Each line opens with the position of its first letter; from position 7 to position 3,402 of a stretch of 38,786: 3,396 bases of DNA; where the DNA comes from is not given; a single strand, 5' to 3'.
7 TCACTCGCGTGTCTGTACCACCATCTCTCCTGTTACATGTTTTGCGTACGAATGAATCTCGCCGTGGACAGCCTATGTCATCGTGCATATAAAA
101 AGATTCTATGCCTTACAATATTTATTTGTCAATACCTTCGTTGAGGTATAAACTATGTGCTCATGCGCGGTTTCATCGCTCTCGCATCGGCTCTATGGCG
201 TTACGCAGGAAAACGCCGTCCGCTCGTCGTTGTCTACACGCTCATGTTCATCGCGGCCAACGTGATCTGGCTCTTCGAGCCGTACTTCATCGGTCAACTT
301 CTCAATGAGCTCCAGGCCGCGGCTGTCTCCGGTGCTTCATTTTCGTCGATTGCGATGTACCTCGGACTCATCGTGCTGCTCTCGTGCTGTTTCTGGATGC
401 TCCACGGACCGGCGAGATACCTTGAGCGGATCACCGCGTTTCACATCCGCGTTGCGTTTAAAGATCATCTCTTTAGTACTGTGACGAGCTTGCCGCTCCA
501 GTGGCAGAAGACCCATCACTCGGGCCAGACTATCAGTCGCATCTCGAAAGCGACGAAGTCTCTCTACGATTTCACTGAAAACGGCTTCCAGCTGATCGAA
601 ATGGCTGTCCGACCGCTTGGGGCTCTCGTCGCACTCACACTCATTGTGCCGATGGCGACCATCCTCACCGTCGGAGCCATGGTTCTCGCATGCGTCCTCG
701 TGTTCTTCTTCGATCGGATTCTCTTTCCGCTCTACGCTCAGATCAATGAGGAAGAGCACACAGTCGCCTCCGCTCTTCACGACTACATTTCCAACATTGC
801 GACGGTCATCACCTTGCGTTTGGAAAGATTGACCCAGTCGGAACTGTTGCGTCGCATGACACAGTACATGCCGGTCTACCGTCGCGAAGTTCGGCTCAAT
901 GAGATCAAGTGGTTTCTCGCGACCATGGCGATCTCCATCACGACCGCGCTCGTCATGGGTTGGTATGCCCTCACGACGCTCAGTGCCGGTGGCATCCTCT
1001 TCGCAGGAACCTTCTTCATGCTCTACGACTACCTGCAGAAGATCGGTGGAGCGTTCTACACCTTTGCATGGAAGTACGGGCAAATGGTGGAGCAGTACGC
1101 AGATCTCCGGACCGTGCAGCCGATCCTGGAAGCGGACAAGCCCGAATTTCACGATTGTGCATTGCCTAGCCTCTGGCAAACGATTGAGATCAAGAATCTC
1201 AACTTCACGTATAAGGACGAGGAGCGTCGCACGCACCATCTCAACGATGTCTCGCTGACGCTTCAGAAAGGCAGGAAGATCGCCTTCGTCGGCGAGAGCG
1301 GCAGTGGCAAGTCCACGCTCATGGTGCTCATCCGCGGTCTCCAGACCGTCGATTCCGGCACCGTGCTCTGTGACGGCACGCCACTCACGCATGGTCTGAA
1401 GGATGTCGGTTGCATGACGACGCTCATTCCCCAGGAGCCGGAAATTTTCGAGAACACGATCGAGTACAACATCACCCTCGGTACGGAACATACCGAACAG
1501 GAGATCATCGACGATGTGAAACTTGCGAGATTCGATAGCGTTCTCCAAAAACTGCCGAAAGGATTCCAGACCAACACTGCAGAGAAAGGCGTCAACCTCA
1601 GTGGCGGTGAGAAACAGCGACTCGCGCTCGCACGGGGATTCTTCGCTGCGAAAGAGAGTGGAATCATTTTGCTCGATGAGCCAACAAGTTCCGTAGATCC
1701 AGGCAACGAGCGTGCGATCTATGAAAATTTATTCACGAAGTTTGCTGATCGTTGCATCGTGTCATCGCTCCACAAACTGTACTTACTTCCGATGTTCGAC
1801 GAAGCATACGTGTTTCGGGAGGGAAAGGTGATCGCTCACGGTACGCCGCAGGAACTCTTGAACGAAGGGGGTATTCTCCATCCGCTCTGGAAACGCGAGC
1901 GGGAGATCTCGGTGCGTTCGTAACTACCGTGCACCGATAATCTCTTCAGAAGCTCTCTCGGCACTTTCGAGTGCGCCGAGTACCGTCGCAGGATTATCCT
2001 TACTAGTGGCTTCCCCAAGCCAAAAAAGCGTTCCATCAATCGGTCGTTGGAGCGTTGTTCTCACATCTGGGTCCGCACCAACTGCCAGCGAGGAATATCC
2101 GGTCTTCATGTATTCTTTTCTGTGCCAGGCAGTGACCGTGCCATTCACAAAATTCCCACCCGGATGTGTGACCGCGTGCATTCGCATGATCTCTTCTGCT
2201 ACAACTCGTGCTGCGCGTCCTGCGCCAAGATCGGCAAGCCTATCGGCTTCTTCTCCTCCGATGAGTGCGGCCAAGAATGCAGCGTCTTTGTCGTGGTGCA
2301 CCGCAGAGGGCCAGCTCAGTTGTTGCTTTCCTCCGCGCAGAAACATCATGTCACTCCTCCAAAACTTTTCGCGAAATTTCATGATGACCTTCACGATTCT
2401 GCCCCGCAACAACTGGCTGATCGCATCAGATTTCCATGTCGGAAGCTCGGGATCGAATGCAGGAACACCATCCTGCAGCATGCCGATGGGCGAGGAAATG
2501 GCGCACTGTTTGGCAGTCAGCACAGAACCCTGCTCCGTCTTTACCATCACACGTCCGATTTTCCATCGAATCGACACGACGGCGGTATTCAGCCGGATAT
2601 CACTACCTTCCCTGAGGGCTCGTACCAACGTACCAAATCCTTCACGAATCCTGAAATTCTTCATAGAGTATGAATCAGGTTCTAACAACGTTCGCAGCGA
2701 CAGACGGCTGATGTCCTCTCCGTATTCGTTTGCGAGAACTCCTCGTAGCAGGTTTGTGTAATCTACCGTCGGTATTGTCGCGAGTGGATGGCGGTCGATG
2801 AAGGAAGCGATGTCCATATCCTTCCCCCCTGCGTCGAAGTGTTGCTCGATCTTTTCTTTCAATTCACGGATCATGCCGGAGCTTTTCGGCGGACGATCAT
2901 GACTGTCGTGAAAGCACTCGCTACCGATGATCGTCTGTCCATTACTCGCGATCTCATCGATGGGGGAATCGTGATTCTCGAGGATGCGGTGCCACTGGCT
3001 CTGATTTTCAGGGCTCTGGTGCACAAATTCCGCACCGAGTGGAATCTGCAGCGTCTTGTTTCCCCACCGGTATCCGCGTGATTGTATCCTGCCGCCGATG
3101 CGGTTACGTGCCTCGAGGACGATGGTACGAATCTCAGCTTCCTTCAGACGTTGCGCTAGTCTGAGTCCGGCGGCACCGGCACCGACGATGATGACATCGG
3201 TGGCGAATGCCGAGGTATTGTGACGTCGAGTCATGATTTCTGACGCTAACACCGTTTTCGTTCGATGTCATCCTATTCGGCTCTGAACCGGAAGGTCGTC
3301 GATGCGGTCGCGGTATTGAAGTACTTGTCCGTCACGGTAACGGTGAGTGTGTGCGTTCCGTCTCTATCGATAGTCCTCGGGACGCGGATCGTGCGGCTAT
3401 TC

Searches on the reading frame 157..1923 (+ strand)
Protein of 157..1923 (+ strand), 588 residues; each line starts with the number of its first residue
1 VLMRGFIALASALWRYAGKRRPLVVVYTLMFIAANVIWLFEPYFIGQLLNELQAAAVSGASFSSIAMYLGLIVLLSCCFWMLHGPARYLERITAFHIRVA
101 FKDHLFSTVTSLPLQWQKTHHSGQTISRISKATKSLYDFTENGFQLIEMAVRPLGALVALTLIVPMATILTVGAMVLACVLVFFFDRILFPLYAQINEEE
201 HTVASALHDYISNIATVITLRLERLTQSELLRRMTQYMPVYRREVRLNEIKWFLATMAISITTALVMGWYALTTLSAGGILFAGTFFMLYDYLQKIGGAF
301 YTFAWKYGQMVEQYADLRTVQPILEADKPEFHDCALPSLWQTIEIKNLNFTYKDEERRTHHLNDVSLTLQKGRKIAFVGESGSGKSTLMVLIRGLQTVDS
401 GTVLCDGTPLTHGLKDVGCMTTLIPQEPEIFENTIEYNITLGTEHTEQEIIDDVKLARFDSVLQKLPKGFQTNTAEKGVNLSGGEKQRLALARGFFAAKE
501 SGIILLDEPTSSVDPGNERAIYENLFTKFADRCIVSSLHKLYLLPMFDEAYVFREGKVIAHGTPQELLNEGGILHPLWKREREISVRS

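Call 7: search_protein_families(library=pfam, proteins=[window:157-1923:+], max_evalue=0.001)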
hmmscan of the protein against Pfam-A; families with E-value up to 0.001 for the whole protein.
window:157-1923:+ (588 aa): 3 families
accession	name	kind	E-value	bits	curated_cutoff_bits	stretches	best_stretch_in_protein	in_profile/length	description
PF00005.33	ABC_tran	-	3.9e-26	92.7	25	1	362-511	1-137/137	ABC transporter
PF00664.28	ABC_membrane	-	2.3e-18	67.3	28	1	25-293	2-270/274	ABC transporter transmembrane region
PF13304.12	AAA_21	-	9.2e-07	29.6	27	0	479-532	238-292/304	AAA domain, putative AbiEii toxin, Type IV TA system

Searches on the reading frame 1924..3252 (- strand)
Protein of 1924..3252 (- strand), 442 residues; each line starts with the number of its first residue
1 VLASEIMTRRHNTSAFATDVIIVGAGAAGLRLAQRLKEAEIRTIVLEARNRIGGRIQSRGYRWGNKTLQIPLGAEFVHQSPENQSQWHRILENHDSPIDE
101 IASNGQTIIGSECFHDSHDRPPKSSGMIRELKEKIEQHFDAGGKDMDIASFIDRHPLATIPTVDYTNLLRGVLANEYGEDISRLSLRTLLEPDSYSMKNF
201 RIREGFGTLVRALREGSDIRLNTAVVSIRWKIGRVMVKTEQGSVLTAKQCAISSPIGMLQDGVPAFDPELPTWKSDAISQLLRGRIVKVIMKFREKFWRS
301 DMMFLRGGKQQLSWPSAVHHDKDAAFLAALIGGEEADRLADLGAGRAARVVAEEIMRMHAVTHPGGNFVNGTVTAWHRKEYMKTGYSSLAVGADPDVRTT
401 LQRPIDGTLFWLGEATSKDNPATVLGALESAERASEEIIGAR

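Call 7: search_protein_families(library=pfam, proteins=[window:1924-3252:-], max_evalue=0.001)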
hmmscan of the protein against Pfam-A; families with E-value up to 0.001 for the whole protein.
window:1924-3252:- (442 aa): 10 families
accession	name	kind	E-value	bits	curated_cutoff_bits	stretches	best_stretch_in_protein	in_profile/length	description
PF01593.30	Amino_oxidase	-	6.5e-46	158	19.8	1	28-439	2-443/443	Flavin containing amine oxidoreductase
PF13450.12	NAD_binding_8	-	2.7e-11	44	21.9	1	22-89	1-63/68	NAD(P)-binding Rossmann-like domain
PF03486.20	HI0933_like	-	1.2e-07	31.9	50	1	19-95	2-78/244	HI0933-like protein Rossmann domain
PF00890.30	FAD_binding_2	-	3.1e-06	27.1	20.4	1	19-56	1-38/414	FAD binding domain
PF01266.30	DAO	-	6.8e-06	26.3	27.9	1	19-54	1-36/353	FAD dependent oxidoreductase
PF01946.23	Thi4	-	1e-05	25.4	26.2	1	16-58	16-59/235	Thi4 family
PF05834.18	Lycopene_cycl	-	1.8e-05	24.4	23.4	1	19-50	1-34/380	Lycopene cyclase protein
PF07992.20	Pyr_redox_2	-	4e-05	23.6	26.1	1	19-53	2-37/291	Pyridine nucleotide-disulphide oxidoreductase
PF01494.25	FAD_binding_3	-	5.9e-05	22.9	22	1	18-51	2-35/349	FAD binding domain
PF13738.12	Pyr_redox_3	-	0.00011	22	30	1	21-53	1-33/305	Pyridine nucleotide-disulphide oxidoreductase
